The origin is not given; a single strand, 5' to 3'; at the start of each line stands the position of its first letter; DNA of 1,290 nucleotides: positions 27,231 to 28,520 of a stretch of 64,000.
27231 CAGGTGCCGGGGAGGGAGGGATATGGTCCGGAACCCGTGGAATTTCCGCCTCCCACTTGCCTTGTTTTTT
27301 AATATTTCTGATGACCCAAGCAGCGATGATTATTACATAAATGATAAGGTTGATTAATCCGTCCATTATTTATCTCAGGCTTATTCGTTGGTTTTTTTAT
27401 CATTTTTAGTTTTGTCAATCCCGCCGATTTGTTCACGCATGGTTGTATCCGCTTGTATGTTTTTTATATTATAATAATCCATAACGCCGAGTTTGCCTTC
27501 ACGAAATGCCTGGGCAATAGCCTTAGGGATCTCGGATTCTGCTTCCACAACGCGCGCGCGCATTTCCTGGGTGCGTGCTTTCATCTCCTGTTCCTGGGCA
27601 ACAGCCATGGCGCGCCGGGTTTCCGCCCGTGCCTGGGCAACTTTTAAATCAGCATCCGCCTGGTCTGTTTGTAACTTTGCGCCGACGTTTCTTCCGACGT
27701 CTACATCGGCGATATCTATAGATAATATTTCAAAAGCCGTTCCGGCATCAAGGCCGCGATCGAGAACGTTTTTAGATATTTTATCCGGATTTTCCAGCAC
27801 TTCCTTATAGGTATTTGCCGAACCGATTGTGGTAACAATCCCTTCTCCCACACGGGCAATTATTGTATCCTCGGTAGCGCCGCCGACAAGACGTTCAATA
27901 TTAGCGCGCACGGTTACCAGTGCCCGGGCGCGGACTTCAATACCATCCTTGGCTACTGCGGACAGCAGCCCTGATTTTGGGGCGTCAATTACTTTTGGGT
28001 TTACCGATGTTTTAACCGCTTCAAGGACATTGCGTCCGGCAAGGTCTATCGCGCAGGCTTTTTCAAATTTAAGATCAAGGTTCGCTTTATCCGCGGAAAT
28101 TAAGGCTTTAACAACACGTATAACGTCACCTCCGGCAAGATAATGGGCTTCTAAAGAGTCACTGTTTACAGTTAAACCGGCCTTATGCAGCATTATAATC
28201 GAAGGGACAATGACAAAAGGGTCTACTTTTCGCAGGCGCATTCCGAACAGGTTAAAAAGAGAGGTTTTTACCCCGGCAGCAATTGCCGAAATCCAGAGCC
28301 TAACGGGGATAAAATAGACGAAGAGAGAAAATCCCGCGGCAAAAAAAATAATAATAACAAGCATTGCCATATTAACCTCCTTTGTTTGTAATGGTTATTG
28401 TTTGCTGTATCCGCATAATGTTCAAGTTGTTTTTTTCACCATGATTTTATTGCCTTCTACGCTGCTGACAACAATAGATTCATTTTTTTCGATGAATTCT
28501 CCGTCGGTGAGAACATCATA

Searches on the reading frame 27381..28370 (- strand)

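Call 60: search_protein_families(library=pfam, proteins=[window:27381-28370:-], max_evalue=0.001)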
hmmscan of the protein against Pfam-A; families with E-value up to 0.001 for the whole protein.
window:27381-28370:- (329 aa): 1 family
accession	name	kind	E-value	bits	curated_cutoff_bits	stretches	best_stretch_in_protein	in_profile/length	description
PF12127.13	FloA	-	1e-156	521.3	34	1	4-317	2-312/314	Flotillin-like protein FloA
